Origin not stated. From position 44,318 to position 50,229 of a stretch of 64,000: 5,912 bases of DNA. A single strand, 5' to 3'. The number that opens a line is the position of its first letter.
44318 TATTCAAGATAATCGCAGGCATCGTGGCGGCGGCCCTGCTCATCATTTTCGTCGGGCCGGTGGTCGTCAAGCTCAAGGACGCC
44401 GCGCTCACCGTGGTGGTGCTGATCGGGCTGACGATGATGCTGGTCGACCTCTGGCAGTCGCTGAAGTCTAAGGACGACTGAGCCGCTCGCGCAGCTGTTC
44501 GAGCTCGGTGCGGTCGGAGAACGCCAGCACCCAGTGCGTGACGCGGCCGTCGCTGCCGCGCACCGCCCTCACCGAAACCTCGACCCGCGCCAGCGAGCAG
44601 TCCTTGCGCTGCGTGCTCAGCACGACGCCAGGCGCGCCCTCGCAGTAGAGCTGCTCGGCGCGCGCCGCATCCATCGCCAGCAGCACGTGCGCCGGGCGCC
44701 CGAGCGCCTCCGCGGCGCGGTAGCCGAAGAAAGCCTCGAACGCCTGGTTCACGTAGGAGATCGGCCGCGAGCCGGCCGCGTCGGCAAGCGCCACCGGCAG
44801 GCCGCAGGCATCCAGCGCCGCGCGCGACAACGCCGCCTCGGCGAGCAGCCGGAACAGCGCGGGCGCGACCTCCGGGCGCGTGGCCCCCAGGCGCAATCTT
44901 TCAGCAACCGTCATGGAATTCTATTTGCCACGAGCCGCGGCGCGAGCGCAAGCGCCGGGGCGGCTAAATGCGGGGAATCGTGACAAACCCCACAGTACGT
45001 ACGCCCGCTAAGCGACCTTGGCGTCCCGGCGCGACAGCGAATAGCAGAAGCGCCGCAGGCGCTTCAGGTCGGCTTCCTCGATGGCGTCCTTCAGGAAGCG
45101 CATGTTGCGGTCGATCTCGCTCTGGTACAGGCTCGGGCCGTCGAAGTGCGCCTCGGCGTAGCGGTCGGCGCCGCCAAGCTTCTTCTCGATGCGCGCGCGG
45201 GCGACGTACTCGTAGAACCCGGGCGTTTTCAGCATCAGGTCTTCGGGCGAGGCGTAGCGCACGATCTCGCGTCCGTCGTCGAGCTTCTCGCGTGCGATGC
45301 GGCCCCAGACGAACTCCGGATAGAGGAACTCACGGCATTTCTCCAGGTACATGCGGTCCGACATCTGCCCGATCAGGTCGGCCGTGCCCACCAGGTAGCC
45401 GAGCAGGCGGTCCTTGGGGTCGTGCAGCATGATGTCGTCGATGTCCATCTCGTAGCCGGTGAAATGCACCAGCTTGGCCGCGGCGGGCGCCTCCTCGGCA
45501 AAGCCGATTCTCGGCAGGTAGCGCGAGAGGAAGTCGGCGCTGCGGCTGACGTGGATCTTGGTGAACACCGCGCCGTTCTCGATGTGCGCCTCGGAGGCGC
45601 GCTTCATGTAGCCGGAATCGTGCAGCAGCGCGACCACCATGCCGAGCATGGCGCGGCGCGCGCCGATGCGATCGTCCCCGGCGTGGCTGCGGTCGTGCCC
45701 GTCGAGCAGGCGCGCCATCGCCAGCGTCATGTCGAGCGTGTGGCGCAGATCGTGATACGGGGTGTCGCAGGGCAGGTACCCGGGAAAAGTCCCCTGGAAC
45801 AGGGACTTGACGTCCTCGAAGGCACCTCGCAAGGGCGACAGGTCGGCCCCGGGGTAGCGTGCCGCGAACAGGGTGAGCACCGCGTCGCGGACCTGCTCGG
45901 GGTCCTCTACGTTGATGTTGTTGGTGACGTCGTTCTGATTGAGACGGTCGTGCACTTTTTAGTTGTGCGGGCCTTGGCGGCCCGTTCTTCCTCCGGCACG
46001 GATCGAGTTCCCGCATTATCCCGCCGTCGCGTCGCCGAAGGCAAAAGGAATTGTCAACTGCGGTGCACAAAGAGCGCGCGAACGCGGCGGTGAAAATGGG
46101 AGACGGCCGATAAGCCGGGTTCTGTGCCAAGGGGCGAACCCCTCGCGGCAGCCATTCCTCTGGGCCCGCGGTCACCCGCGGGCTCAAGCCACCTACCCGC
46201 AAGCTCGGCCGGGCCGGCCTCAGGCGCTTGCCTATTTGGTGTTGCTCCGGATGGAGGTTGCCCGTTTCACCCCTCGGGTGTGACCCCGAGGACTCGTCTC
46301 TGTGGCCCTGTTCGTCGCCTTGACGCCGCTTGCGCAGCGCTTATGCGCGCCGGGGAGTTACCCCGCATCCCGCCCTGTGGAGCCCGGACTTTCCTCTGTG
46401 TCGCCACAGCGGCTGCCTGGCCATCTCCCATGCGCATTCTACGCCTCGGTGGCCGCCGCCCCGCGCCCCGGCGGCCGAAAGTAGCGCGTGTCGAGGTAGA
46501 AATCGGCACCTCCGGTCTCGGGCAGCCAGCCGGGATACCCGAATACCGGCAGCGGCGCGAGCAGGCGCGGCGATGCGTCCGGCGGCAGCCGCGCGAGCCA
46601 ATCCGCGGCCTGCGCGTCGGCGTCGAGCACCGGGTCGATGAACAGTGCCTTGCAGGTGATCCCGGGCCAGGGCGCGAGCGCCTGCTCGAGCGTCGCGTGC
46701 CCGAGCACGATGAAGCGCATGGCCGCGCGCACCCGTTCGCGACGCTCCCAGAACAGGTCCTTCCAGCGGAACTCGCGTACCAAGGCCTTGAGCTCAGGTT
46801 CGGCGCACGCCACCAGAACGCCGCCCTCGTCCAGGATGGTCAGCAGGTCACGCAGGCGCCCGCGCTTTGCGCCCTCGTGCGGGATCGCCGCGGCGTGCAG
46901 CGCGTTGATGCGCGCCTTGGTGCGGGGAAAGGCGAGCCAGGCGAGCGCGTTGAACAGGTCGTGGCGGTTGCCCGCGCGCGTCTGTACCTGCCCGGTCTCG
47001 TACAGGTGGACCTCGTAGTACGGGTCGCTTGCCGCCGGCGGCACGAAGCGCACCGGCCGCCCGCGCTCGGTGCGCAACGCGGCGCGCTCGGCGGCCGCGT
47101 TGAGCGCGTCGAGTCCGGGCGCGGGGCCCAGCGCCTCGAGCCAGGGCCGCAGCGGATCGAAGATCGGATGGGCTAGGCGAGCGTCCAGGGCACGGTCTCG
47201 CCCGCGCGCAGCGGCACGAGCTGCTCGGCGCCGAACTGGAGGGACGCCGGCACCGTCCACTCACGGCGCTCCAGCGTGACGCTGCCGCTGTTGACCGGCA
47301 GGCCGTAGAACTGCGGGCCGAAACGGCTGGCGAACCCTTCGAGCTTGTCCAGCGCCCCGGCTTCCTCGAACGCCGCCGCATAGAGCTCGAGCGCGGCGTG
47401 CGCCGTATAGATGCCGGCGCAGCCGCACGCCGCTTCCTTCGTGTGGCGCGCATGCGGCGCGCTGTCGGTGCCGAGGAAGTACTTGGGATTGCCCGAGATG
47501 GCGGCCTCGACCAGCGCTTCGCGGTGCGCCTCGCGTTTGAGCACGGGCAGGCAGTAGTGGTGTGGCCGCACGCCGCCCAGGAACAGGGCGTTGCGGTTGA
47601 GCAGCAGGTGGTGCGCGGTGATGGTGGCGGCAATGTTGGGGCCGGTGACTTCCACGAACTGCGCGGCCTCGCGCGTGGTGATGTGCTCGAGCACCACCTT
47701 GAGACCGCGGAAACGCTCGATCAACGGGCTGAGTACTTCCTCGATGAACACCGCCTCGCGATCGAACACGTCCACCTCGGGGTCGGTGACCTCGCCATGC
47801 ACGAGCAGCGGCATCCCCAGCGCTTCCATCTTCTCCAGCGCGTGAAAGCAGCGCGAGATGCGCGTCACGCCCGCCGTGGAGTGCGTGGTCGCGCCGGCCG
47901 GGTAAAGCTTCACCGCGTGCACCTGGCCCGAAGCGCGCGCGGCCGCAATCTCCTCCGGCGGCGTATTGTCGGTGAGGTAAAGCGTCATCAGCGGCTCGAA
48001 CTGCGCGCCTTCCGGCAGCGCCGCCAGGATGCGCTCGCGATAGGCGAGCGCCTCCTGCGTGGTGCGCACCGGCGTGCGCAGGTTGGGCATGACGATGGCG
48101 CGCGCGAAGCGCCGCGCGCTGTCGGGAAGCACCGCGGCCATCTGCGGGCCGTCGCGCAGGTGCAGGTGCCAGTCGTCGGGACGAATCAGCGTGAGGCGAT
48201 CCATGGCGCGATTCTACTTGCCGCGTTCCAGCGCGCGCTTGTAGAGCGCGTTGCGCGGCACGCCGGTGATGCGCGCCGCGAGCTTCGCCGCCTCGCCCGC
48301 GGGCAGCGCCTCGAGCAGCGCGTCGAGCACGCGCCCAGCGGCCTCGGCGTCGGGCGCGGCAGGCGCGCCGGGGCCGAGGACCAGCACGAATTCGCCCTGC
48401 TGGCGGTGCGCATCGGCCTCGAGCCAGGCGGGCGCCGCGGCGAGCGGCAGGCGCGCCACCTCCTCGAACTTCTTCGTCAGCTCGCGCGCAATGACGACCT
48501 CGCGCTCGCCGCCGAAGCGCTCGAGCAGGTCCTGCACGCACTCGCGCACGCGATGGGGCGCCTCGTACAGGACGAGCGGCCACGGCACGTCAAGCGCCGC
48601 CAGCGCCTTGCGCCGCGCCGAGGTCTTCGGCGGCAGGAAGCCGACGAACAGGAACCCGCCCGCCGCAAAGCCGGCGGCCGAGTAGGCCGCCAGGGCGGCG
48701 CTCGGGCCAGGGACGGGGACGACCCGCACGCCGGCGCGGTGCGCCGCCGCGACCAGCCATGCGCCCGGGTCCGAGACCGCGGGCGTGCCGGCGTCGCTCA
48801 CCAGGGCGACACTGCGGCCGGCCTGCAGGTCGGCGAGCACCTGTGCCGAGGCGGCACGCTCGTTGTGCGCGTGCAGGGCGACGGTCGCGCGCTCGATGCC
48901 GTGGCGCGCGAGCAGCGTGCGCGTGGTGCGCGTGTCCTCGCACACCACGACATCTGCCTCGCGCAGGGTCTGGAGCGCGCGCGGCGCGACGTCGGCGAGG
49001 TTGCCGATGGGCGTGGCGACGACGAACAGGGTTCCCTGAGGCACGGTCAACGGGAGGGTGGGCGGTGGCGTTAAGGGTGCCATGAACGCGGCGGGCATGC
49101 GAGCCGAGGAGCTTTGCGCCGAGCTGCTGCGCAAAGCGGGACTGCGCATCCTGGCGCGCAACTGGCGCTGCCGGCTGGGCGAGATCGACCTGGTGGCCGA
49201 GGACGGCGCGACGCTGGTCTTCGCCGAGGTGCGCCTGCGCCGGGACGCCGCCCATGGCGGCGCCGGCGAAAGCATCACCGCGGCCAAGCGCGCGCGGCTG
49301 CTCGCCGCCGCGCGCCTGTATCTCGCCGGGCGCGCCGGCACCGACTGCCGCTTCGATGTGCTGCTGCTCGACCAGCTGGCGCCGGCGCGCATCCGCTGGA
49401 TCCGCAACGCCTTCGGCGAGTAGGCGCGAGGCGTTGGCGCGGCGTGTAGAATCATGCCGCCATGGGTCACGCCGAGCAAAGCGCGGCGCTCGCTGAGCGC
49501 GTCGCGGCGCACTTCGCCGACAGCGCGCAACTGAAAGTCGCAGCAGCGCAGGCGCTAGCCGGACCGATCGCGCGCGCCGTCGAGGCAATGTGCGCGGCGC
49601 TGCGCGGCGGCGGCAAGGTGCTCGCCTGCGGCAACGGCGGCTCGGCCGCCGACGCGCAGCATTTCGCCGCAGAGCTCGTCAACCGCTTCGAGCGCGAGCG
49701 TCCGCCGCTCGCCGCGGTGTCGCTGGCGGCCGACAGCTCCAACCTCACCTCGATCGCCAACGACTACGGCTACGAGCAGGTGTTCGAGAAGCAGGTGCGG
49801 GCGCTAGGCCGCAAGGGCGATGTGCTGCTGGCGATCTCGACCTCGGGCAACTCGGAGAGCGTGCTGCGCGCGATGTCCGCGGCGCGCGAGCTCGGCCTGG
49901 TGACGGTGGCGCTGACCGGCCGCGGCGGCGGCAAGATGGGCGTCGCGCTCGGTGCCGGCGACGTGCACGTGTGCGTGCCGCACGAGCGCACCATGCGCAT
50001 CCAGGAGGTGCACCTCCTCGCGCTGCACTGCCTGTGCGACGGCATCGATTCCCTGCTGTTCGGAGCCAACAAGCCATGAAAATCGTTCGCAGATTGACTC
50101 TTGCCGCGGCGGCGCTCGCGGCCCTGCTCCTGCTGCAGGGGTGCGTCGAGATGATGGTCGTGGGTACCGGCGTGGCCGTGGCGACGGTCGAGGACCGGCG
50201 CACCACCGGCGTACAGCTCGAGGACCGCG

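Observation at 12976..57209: Window-wide pattern: isolated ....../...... boxes 6-10 nt from start codons with no Shine-Dalgarno (predicted leaderless mRNAs)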

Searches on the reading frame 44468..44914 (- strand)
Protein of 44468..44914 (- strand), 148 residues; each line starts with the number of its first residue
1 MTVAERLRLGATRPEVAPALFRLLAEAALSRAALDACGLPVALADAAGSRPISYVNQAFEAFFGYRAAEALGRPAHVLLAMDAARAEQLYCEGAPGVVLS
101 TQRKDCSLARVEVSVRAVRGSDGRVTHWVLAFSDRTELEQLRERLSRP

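Call 22: search_protein_families(library=ncbifam, proteins=[window:44468-44914:-], max_evalue=0.00001)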
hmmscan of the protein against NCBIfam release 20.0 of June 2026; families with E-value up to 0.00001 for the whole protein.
window:44468-44914:- (148 aa): 4 families
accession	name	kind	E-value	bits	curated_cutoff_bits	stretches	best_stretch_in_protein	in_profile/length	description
TIGR00229.1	sensory_box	domain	1.3e-10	41.5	22.9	1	41-145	18-126/126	PAS domain S-box protein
NF052574.1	HisKinEspCMyxo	equivalog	6.2e-07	28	1200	1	41-145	299-408/785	serine histidine kinase EspC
NF052306.1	BluLightHisKinLov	equivalog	5.1e-06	25.6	450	1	26-142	20-143/334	blue-light-activated histidine kinase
NF010077.0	PRK13559.1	subfamily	6.6e-06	25.2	361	1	25-140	40-162/364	hypothetical protein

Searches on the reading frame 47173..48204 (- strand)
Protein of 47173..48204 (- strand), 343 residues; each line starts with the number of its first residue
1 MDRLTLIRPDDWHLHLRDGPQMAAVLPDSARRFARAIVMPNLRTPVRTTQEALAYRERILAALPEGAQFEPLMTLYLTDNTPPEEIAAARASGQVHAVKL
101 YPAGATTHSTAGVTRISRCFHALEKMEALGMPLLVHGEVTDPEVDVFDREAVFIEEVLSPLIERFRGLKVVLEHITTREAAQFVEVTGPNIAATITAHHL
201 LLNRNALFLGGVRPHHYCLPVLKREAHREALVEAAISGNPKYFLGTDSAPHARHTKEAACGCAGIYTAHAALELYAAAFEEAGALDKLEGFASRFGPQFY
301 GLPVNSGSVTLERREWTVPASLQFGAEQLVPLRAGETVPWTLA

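Call 21: search_protein_families(library=ncbifam, proteins=[window:47173-48204:-], max_evalue=0.00001)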
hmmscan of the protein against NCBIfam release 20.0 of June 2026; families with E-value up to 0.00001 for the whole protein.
window:47173-48204:- (343 aa): 8 families
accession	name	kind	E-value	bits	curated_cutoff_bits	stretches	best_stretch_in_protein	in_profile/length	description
TIGR00856.1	pyrC_dimer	equivalog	2.2e-138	460.9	292.95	1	4-342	2-340/341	dihydroorotase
TIGR00857.1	pyrC_multi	subfamily_domain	6.9e-10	38.5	279.05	1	36-276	74-323/412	dihydroorotase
NF006842.0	PRK09357.2-3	equivalog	8.3e-08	31.3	695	1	173-262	245-336/440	dihydroorotase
NF002668.0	PRK02382.1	equivalog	1.4e-07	30.5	452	1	166-259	219-307/436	dihydroorotase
NF006837.0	PRK09357.1-2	equivalog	3.7e-07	29.1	575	1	174-272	232-335/428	dihydroorotase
NF006836.0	PRK09357.1-1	equivalog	3.8e-07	29.2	538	1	167-286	225-346/432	dihydroorotase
NF006844.0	PRK09357.2-5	equivalog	8.6e-07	28.3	701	1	166-265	224-324/422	dihydroorotase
NF006841.0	PRK09357.2-2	equivalog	7.7e-06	24.9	640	0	168-258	221-311/421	dihydroorotase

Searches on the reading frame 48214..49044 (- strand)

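Call 22: search_protein_families(library=ncbifam, proteins=[window:48214-49044:-], max_evalue=0.00001)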
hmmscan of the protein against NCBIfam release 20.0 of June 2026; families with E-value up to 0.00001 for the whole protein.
window:48214-49044:- (276 aa): 3 families
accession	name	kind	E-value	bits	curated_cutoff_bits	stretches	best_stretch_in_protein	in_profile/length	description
NF011570.0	PRK14994.1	equivalog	1.7e-77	260.5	502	1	3-274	11-284/287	16S rRNA (cytidine(1402)-2'-O)-methyltransferase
TIGR00096.1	TIGR00096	equivalog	2.2e-70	237.2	167.9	1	6-272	2-272/275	16S rRNA (cytidine(1402)-2'-O)-methyltransferase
TIGR01466.1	cobJ_cbiH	equivalog_domain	8e-06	25.6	246.35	0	7-162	2-160/239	precorrin-3B C(17)-methyltransferase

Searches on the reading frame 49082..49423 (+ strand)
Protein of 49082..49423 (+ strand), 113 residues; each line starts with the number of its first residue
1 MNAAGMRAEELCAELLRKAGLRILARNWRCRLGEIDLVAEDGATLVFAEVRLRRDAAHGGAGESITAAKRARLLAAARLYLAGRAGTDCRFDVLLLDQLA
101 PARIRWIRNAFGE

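Call 22: search_protein_families(library=ncbifam, proteins=[window:49082-49423:+], max_evalue=0.00001)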
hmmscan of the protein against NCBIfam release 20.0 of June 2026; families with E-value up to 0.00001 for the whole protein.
window:49082-49423:+ (113 aa): 20 families
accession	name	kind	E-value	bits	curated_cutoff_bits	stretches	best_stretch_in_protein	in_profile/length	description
NF009150.0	PRK12497.1-3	equivalog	5.5e-34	116.8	81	1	3-111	7-117/118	YraN family protein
NF009154.0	PRK12497.3-3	equivalog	3e-28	98.3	109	1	3-103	11-115/123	YraN family protein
TIGR00252.1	TIGR00252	hypoth_equivalog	4.4e-26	91.2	69.05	1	3-111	8-119/123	YraN family protein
NF011271.0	PRK14678.1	equivalog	5.8e-24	84.4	172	1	5-96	9-100/120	hypothetical protein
NF011273.0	PRK14680.1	equivalog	3.1e-23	82.2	199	1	3-111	7-118/134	hypothetical protein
NF011268.0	PRK14675.1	equivalog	6.1e-20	71.5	180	1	4-111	12-123/127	hypothetical protein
NF009153.0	PRK12497.3-1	equivalog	9.4e-19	67.8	171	1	5-86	13-96/125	YraN family protein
NF009151.0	PRK12497.1-5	equivalog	1.3e-18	67.5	124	1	4-97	16-110/126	YraN family protein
NF011280.0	PRK14688.1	equivalog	3e-18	66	230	1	5-113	9-120/121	hypothetical protein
NF011269.0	PRK14676.1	equivalog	6.2e-18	65.1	190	1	3-112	8-116/117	hypothetical protein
NF011274.0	PRK14681.1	equivalog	2.2e-17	63.3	207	1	5-95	46-141/158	hypothetical protein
NF011279.0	PRK14687.1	equivalog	3.7e-17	62.7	212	1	5-95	33-131/173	hypothetical protein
NF011278.0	PRK14685.1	equivalog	6.5e-17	62.2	343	1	12-111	52-155/177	hypothetical protein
NF011275.0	PRK14682.1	equivalog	1.9e-16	60.4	203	1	5-112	7-115/117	hypothetical protein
NF011281.0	PRK14689.1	equivalog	2.3e-16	60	122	1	2-107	8-118/128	hypothetical protein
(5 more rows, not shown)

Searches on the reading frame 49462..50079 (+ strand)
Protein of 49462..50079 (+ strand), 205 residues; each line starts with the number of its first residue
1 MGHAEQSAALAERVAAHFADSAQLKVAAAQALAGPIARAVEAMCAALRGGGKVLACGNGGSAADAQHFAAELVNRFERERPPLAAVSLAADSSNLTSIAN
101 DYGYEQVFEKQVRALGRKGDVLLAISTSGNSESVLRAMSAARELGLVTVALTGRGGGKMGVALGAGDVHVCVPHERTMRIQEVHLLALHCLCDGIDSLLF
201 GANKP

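Call 21: search_protein_families(library=ncbifam, proteins=[window:49462-50079:+], max_evalue=0.00001)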
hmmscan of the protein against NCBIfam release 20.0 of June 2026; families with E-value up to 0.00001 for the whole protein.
window:49462-50079:+ (205 aa): 7 families
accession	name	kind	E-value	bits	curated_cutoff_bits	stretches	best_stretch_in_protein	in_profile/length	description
NF010546.0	PRK13936.1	equivalog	3.6e-91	304.3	276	1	10-203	3-196/197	phosphoheptose isomerase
NF008138.0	PRK10886.1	equivalog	7.6e-63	211.8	352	1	11-201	2-192/196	DnaA initiator-associating protein DiaA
TIGR00441.1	gmhA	equivalog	2.9e-59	199.6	209.45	1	42-195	3-153/154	D-sedoheptulose 7-phosphate isomerase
NF001628.0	PRK00414.1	equivalog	2.2e-46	157.9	265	1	35-193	29-184/192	D-sedoheptulose 7-phosphate isomerase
NF010547.0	PRK13938.1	equivalog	5.6e-46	156.7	320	1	37-201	31-193/196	D-sedoheptulose 7-phosphate isomerase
NF003915.0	PRK05441.1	subfamily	3.2e-08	32.9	168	1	13-154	25-167/300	N-acetylmuramic acid 6-phosphate etherase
NF009222.0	PRK12570.1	subfamily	1.7e-07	30.4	255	1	28-154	47-174/307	N-acetylmuramic acid 6-phosphate etherase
